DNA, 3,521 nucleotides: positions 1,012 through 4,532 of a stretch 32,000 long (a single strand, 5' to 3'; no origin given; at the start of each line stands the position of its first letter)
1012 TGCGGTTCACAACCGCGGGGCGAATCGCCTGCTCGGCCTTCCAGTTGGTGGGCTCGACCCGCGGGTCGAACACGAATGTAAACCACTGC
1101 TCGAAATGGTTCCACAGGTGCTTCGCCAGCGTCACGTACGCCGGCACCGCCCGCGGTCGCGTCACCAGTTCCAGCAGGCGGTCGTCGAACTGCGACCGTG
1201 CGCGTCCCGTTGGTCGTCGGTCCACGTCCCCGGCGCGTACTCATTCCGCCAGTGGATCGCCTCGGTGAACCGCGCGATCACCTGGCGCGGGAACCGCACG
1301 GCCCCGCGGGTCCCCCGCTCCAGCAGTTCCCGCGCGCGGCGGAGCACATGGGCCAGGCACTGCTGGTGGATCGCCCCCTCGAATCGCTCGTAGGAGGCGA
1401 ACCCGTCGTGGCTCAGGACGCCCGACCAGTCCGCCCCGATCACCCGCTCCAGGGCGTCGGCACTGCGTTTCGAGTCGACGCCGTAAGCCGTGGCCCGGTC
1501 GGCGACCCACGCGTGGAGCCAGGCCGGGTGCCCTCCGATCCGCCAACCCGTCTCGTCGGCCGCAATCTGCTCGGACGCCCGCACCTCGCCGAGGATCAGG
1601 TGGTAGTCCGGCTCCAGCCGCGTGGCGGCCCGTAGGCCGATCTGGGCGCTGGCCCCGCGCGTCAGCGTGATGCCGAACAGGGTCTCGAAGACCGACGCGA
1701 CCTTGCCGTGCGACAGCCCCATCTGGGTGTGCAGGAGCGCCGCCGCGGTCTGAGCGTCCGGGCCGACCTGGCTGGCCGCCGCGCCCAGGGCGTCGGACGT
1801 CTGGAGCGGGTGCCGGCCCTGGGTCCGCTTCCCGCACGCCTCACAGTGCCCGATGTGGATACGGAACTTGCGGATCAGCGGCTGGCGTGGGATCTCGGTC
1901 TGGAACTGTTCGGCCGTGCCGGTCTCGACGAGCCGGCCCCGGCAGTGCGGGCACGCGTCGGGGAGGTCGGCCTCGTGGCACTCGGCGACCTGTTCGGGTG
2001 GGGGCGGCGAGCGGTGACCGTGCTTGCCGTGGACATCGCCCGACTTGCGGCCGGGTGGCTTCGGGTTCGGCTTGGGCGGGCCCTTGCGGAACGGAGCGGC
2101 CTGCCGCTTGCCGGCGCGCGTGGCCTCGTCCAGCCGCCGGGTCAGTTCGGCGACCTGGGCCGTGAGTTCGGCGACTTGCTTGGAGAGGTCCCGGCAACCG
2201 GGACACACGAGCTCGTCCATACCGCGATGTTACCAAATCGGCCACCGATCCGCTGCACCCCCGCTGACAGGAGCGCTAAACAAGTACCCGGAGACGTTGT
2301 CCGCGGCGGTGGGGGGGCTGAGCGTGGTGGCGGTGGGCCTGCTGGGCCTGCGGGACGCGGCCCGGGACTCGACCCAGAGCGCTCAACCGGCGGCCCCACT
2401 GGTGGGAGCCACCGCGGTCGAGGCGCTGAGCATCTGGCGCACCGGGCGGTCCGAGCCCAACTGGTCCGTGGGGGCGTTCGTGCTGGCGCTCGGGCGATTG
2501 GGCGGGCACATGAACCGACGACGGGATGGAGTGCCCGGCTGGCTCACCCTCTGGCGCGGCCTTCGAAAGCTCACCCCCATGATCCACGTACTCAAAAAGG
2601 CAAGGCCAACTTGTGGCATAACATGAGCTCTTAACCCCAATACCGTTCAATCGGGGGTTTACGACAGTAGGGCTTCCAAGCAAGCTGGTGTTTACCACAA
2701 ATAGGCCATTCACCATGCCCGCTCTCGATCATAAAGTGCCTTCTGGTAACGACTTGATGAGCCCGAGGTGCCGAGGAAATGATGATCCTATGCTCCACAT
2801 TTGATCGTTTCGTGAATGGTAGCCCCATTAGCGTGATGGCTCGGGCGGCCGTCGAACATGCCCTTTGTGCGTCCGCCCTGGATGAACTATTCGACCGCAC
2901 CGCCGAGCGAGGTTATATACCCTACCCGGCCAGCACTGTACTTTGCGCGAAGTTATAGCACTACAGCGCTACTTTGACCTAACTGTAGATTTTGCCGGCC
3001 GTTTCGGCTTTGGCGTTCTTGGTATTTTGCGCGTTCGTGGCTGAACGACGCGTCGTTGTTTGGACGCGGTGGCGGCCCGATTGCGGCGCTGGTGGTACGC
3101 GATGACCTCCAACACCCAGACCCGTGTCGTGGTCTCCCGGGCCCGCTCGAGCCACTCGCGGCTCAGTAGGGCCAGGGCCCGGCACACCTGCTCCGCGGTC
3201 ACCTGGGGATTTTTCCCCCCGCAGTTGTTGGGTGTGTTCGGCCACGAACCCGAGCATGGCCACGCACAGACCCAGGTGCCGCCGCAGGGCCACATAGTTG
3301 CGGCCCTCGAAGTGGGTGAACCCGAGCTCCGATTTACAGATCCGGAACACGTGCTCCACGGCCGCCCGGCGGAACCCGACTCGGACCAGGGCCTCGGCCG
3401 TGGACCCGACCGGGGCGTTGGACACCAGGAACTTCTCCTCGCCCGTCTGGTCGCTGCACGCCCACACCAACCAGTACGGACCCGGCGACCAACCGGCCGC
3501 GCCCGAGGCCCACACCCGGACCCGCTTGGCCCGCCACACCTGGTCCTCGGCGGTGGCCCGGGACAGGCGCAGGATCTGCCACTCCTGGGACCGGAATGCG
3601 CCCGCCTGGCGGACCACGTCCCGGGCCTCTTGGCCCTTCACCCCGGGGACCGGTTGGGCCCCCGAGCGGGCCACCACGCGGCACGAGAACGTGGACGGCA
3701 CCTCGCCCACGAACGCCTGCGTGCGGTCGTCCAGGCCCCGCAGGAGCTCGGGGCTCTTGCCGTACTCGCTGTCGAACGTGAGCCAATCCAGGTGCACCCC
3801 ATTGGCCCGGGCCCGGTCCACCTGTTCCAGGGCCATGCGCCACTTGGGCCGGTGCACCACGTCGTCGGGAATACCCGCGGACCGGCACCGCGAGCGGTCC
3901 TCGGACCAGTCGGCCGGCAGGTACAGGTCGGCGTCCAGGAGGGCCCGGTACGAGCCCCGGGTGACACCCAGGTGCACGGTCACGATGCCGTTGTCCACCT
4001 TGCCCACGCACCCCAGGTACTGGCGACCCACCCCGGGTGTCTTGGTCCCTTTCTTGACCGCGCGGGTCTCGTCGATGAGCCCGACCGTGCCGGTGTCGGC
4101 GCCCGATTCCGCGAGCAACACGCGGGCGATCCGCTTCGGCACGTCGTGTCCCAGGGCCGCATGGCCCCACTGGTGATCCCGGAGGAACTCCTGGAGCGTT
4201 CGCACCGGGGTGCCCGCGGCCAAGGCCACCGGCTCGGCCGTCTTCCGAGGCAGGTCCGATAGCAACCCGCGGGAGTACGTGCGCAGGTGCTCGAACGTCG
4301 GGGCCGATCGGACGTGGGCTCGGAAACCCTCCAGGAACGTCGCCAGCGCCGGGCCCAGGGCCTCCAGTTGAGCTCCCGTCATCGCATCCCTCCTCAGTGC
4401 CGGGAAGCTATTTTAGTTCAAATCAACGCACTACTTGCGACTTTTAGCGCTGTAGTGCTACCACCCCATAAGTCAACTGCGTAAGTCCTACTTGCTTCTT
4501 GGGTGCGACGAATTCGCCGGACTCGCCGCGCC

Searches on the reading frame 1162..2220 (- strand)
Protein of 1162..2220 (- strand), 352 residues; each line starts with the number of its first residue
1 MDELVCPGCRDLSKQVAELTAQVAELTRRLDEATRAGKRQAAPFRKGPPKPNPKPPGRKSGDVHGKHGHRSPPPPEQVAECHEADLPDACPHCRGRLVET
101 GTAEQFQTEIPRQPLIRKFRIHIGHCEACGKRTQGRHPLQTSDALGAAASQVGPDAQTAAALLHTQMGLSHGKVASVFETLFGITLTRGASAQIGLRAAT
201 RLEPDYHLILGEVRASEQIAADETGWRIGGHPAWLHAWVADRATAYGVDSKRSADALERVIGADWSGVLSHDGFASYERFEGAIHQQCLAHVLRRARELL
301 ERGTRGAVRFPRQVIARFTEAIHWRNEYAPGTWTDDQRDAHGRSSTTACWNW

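Call 9: search_protein_families(library=pfam, proteins=[window:1162-2220:-], max_evalue=0.01)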
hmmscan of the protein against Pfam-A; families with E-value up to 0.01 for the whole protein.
window:1162-2220:- (352 aa): 1 family
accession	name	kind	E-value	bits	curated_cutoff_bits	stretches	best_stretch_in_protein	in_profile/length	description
PF03050.20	DDE_Tnp_IS66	-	1.3e-23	84.2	23.1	1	152-328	4-189/284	Transposase IS66 family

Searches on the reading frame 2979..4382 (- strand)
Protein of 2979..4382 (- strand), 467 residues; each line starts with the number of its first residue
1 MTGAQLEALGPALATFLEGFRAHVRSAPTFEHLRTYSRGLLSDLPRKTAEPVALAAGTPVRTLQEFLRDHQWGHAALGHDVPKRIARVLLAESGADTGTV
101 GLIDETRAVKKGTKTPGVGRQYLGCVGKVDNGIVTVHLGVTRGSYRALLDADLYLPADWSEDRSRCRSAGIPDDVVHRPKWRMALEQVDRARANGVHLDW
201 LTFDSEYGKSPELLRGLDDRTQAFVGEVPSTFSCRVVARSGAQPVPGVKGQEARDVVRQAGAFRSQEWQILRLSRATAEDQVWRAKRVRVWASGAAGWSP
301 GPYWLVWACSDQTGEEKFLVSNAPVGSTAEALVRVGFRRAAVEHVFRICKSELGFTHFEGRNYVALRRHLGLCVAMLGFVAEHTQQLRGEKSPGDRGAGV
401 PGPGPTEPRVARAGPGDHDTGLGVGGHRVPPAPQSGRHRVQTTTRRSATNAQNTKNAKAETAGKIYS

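Call 9: search_protein_families(library=pfam, proteins=[window:2979-4382:-], max_evalue=0.01)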
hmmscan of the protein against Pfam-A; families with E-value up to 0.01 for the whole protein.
window:2979-4382:- (467 aa): 2 families
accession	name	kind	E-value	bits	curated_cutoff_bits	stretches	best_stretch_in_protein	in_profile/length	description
PF13546.12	DDE_5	-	6.7e-48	164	27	1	28-289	10-266/272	DDE superfamily endonuclease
PF01609.27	DDE_Tnp_1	-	5.7e-09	36.4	23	1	184-376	68-197/200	Transposase DDE domain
